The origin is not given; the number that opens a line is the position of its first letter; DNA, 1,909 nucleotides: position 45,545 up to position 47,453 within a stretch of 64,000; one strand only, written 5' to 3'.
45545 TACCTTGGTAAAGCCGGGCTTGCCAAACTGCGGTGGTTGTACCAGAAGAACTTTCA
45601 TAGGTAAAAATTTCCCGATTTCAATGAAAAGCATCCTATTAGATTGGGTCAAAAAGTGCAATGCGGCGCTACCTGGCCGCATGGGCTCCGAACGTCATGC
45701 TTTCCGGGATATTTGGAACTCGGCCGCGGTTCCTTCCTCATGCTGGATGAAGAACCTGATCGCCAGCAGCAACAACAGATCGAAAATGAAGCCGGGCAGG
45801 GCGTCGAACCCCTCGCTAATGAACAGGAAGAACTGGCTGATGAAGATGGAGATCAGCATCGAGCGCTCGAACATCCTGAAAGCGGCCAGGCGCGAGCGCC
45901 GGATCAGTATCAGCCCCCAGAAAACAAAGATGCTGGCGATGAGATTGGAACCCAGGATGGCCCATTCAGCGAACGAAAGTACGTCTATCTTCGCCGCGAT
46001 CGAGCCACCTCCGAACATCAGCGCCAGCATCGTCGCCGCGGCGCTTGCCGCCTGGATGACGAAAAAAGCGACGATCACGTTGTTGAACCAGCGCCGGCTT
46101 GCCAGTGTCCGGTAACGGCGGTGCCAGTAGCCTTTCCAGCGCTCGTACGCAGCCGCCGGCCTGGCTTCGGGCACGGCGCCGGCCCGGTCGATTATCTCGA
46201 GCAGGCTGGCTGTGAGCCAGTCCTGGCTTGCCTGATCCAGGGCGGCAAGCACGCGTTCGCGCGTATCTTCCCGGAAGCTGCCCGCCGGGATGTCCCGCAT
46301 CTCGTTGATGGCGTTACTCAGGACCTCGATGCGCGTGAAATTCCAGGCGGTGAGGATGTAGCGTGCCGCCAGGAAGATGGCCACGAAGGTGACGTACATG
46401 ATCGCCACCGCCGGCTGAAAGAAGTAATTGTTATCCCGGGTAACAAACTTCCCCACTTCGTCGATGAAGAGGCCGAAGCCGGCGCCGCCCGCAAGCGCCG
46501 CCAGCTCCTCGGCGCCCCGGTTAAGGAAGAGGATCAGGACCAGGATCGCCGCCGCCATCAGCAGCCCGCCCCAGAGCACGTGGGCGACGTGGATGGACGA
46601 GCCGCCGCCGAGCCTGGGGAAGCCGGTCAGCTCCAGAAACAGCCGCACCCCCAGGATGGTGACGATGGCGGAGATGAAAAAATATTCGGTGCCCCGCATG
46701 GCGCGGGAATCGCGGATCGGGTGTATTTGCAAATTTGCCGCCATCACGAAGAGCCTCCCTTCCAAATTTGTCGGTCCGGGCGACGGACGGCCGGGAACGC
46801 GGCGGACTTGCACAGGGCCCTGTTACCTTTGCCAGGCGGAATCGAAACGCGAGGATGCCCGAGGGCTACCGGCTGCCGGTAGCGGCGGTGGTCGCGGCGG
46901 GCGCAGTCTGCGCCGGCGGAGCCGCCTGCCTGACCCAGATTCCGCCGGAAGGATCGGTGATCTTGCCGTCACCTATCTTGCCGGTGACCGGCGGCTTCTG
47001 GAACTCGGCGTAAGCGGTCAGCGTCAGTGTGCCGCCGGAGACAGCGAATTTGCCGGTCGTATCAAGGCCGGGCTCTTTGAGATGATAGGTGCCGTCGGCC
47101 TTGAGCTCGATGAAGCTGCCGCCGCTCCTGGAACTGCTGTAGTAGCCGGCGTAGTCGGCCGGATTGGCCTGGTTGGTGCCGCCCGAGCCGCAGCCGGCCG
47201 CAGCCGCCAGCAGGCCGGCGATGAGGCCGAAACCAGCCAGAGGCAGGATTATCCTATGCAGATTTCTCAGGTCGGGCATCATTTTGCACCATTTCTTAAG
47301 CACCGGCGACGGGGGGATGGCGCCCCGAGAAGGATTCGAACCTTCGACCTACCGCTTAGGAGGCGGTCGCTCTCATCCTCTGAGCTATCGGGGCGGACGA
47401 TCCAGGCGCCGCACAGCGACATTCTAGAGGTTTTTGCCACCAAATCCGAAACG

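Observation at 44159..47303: B12-binding radical SAM enzyme with an uncharacterised 8-TM membrane protein and lipoprotein at the head of a cell-wall glycopolymer operon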

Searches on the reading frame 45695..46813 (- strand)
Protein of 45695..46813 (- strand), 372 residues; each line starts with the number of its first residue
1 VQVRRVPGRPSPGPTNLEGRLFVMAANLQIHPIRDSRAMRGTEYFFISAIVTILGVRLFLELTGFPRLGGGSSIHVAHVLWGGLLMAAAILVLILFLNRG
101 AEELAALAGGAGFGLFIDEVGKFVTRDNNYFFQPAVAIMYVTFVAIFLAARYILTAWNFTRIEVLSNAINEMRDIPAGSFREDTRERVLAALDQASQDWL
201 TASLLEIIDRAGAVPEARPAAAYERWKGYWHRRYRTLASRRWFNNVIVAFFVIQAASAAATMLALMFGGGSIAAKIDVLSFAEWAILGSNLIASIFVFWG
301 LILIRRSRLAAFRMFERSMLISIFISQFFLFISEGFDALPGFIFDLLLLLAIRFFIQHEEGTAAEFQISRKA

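Call 3: search_protein_families(library=pfam, proteins=[window:45695-46813:-], max_evalue=0.01)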
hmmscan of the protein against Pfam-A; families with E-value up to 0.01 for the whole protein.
window:45695-46813:- (372 aa): 0 families

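Call 4: search_protein_families(library=ncbifam, proteins=[window:45695-46813:-], max_evalue=0.01)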
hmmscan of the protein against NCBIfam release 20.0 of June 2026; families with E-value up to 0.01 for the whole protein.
window:45695-46813:- (372 aa): 0 families

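Call 8: find_homologous_proteins(query=window:45695-46813:-)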
Query window:45695-46813:- (372 aa): 1045 proteins with E <= 0.001 among 8000 candidates; the best 120 are listed.
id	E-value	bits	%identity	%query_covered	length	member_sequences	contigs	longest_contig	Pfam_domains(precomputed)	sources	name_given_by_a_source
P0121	1.5e-218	743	100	94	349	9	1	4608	-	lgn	-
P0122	2.7e-112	394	55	91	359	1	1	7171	-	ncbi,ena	-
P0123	2.5e-101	358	51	86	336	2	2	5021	-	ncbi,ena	-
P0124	6.2e-99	350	49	91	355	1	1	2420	-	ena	-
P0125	1.3e-97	345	47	94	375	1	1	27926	-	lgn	-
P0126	1.1e-96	342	48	94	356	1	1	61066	-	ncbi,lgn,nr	ncbi:MAG: hypothetical protein IBX61_01990 [Thermoleophilia bacterium]|nr:hypothetical protein [Ther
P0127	1.4e-96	342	47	91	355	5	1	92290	-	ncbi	ncbi:MAG: hypothetical protein ACYC6Z_07320 [Thermoleophilia bacterium]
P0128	7.2e-94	333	48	88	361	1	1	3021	-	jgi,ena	jgi:hypothetical protein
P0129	1.0e-93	332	47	89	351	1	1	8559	-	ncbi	-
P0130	2.4e-93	331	48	88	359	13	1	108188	-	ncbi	-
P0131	1.0e-92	329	50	86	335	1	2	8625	-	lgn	-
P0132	1.1e-92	329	49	87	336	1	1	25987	-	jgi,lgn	jgi:hypothetical protein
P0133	1.3e-92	329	48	88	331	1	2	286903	-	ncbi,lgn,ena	-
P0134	8.4e-92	326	47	91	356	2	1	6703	-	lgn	-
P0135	2.7e-91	325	46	91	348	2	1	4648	-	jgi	-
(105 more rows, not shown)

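Call 12: find_related_loci(query=A1, collection=genome_contigs, flank=10000)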
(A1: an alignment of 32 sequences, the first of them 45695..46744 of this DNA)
Query A1 (349 aa) in genome_contigs; peptide patterns used: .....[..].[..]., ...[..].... (x = any residue, [..] = any of these).
599 stretches matched a pattern (row limit reached: there are more); 536 encode a relative of the query (tblastn E <= 1e-3); the best 80 are kept; 80 distinct loci.
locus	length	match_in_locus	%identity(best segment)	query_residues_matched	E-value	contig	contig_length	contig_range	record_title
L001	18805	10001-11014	43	11-336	4e-84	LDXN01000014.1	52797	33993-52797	MAG: Candidatus Dadabacteria bacterium CSP1-2 XU11_C0014, whole genome shotgun sequence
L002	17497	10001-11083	41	2-337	8e-84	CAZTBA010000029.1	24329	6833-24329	MAG TPA_asm: uncultured bacterium isolate SRP323688_co1_241 genome assembly, contig: NODE_3549_length_24329_cov_5.948917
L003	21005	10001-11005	44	20-342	6e-76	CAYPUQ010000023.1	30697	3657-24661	MAG TPA_asm: uncultured Solibacteraceae bacterium isolate SRP217488_co1_14 genome assembly, contig: NODE_698_length_3069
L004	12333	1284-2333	39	10-347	7e-76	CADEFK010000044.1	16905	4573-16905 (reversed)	uncultured bacterium isolate Candidatus Dadabacteria sp. RBC041 genome assembly, contig: MAG041_44, whole genome shotgun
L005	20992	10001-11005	39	10-349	1e-73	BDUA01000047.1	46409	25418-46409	Bacterium BMS3Abin01 DNA, contig: NODE_11, whole genome shotgun sequence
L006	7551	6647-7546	41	10-313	5e-73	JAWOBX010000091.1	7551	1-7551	MAG: Dehalococcoidia bacterium isolate BLK3-3.bin.35 k191_2755857, whole genome shotgun sequence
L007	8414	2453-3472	40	10-337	1e-72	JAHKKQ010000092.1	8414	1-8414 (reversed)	MAG: Candidatus Dadabacteria bacterium isolate CR_Sed_300A_bin.14 scaffold_2688, whole genome shotgun sequence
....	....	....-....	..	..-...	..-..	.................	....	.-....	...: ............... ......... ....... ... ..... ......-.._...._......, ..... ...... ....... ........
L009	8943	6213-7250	41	10-342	9e-72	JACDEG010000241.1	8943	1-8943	MAG: Pyrinomonadaceae bacterium isolate MGR_bin354 SD2902_NODE_1444_length_8943_cov_1.196688, whole genome shotgun seque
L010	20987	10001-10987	41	10-337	5e-70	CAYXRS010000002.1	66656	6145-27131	MAG TPA_asm: uncultured Gemmatimonadaceae bacterium isolate SRP217488_co1_28 genome assembly, contig: NODE_107_length_66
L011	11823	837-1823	40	10-337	7e-70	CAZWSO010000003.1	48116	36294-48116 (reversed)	MAG TPA_asm: uncultured Gemmatimonadaceae bacterium isolate SRP217488_co1_31 genome assembly, contig: NODE_269_length_48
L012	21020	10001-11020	43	10-337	9e-70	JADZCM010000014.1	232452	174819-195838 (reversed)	MAG: Bryobacterales bacterium isolate SJ723 c_000000490754, whole genome shotgun sequence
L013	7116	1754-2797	41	6-342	2e-69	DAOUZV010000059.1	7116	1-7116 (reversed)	MAG TPA_asm: Chloroflexota bacterium isolate CSMAG_962 CSMAG_962_k141_4273578_length_7116_cov_8.5999, whole genome shotg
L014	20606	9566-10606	38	10-345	2e-69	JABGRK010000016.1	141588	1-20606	MAG: Chloroflexi bacterium isolate co234_bin78 NODE_193_length_141588_cov_14.116736, whole genome shotgun sequence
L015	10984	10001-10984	37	10-325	6e-68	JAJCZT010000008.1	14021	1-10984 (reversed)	MAG: Deltaproteobacteria bacterium isolate OFTM235 OFTM235_7, whole genome shotgun sequence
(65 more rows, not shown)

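Call 20: predict_structure(alignment_id=A1)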
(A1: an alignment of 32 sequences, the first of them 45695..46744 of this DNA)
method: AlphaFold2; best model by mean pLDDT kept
length: 349 residues; sequences in the alignment: 32
mean_pLDDT: 80.7   pTM: 0.73
mean pLDDT of the five models: 80.7, 80.3, 74.9, 72.2, 69.8
residues with pLDDT >= 90: 69; 70-90: 222; 50-70: 56; < 50: 2
segments of 3 or more residues with pLDDT < 50: none
pLDDT, mean of each block of 10 residues (from residue 1): 56 77 83 80 61 78 81 77 84 78 64 71 78 74 83 69 81 82 82 65 85 90 94 90 74 84 92 96 94 93 85 84 92 88 78
secondary structure, 60 per line:
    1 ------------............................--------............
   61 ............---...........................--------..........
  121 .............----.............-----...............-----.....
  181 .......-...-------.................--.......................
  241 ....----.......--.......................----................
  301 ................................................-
elements in order: H13-40 H49-72 H76-102 H111-133 H138-150 E156-158 H159-170 H176-187 E189-191 H199-215 H218-244 H249-255 H258-280 H285-348

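Call 59: search_protein_families(library=pfam, alignment_id=A1, max_evalue=1)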
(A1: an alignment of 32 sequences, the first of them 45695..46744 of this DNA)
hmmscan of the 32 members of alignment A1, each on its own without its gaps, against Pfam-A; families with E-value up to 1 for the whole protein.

A. member 1, window:45695-46744:- (349 aa): 0 families

B. families by the number of members that match (of 32 scanned): 22 families
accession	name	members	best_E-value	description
PF07457.16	DUF1516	2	0.0043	Protein of unknown function (DUF1516)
PF14023.12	Bestrophin-like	2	0.15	Bestrophin-like domain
PF14118.11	YfzA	1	0.0021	YfzA-like protein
PF13858.11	DUF4199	1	0.014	Protein of unknown function (DUF4199)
PF19507.4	DUF6041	1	0.02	Family of unknown function (DUF6041)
PF13139.11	DUF3981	1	0.043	Domain of unknown function (DUF3981)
PF13428.12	TPR_14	1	0.056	Tetratricopeptide repeat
PF02544.21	Steroid_dh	1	0.089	3-oxo-5-alpha-steroid 4-dehydrogenase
PF04657.19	DMT_YdcZ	1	0.13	Putative inner membrane exporter, YdcZ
PF11804.13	DUF3325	1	0.13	Protein of unknown function (DUF3325)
PF14561.12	TPR_20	1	0.14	Tetratricopeptide repeat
PF07301.16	DUF1453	1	0.15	CcdC protein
PF06197.19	DUF998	1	0.19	Protein of unknown function (DUF998)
PF02285.20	COX8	1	0.24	Cytochrome oxidase c subunit VIII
PF03647.18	Tmemb_14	1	0.26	Transmembrane proteins 14C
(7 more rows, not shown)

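Call 79: fold_search(model_id=the predicted structure, library=pdb)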
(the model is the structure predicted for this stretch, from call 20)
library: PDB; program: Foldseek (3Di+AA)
matches with E <= 10: 190; with E <= 0.001: 0
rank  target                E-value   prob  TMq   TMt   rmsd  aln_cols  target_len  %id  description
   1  6vrz                  5.9e-02  0.63  0.20  0.19  22.5       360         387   14  protein A (released 2020-06-03)
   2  8thr                  6.5e-02  0.75  0.22  0.21  23.0       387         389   13  Structure of the human vesicular monoamine transporter 2 (VMAT2) bound to tetrabenazine in an occluded conformation (released 2023-10-25)
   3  9kuy                  6.5e-02  0.38  0.16  0.14  24.1       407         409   14  Cryo-EM structure of human G6PT in apo state (released 2025-11-12)
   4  4zwb_A                6.8e-02  0.82  0.26  0.21  23.5       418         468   11  Crystal structure of maltose-bound human GLUT3 in the outward-occluded conformation at 2.4 angstrom (released 2015-07-22)
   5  8wre_A                8.7e-02  0.80  0.25  0.23  19.6       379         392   11  Human VMAT2 in complex with dopamine (released 2024-09-25)
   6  6tha                  1.2e-01  0.60  0.21  0.17  25.5       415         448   12  Crystal structure of human sugar transporter GLUT1 (SLC2A1) in the inward conformation (released 2020-11-25)
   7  4pyp                  1.2e-01  0.54  0.20  0.16  24.8       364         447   12  Crystal structure of the human glucose transporter GLUT1 (released 2014-05-21)
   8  7wsm_A                1.2e-01  0.63  0.21  0.17  22.6       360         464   13  Cryo-EM structure of human glucose transporter GLUT4 bound to cytochalasin B in lipid nanodiscs (released 2022-05-18)
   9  8jtw_A                1.3e-01  0.63  0.23  0.19  22.0       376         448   13  hOCT1 in complex with nb5660 in inward facing partially open 1 conformation (released 2024-03-27)
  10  6g9x_A                1.5e-01  0.82  0.27  0.24  19.6       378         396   13  Crystal structure of a MFS transporter at 2.54 Angstroem resolution (released 2019-07-03)
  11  6zgr_A                1.6e-01  0.80  0.26  0.24  20.0       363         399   14  Crystal structure of a MFS transporter with bound 1-hydroxynaphthalene-2-carboxylic acid at 2.67 Angstroem resolution (released 2021-10-20)
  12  8jtt                  1.8e-01  0.51  0.21  0.18  23.6       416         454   13  hOCT1 in complex with metformin in outward occluded conformation (released 2024-03-27)
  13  6zgs_A                1.9e-01  0.60  0.23  0.21  20.1       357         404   13  Crystal structure of a MFS transporter with bound 3-phenylpropanoic acid at 2.39 Angstroem resolution (released 2021-10-20)
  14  9b3k_Z                1.9e-01  0.47  0.19  0.19  23.1       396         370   13  NorA in complex with Fab36 (NorA-BRIL fusion) (released 2024-12-11)
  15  8jta                  1.9e-01  0.47  0.22  0.20  22.8       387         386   13  Human VMAT2 complex with tetrabenazine (released 2023-11-29)
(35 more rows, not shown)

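Call 85: search_protein_representatives(alignment_id=A1)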
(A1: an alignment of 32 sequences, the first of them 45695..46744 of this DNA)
Query: 32 sequences, 357 profile positions. Proteins with E-value up to 0.001 (for the whole library): 2344; up to 1e-10: 1925; up to 1e-30: 1191. The best 150 are listed.
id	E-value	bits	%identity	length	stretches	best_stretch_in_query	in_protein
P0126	1.4e-146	504.9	-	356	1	3-355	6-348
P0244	7.2e-141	486.1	-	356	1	4-345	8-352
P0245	2.1e-136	471.4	-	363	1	1-347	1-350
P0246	2.6e-136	471.1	-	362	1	2-348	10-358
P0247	1.7e-132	458.6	-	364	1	5-352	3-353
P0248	5.6e-129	447.0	-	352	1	3-345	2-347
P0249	9.8e-125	433.0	-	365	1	4-348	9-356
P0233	3.9e-123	427.8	-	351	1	7-350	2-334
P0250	4.7e-122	424.2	-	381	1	6-349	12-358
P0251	2.2e-121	422.0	-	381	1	2-345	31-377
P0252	2.7e-121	421.7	-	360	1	3-351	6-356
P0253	1.7e-120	419.1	-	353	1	2-347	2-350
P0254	1.1e-119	416.4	-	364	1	4-349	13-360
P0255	1.2e-119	416.2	-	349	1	1-347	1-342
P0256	5.3e-119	414.2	-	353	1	2-347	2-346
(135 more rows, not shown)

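Call 95: search_protein_families(library=padloc, proteins=[window:45695-46744:-], max_evalue=0.001)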
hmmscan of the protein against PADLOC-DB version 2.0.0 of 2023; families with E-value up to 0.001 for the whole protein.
window:45695-46744:- (349 aa): 0 families

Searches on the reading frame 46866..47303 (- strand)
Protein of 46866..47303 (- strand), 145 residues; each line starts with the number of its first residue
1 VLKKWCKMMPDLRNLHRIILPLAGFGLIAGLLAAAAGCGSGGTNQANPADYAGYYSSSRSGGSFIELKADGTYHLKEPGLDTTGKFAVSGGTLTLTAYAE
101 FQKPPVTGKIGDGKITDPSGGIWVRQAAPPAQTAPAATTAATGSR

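Call 3: search_protein_families(library=pfam, proteins=[window:46866-47303:-], max_evalue=0.01)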
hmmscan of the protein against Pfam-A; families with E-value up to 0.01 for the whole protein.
window:46866-47303:- (145 aa): 0 families

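Call 4: search_protein_families(library=ncbifam, proteins=[window:46866-47303:-], max_evalue=0.01)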
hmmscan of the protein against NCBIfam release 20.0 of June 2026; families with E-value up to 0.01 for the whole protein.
window:46866-47303:- (145 aa): 1 family
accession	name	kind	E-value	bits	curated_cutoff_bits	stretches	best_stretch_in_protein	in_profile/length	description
NF058595.1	invert_tail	domain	0.0031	17.8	37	1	15-55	49-91/113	lipo-invert putative C-terminal anchoring domain-containing protein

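Call 60: find_homologous_proteins(query=window:46866-47303:-, max_evalue=0.001)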
Query window:46866-47303:- (145 aa): 3 proteins with E <= 0.001 among 761 candidates.
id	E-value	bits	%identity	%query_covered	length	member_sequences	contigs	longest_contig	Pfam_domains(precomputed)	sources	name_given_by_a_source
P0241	7.2e-81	288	98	95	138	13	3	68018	-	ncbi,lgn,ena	ncbi:MAG: hypothetical protein ACYCXE_09605 [Thermoleophilia bacterium]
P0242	1.4e-48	183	75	66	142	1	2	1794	-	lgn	-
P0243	8.5e-44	167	66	71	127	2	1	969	-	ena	-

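Call 95: search_protein_families(library=padloc, proteins=[window:46866-47303:-], max_evalue=0.001)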
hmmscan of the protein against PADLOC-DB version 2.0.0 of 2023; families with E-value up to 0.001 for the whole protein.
window:46866-47303:- (145 aa): 0 families
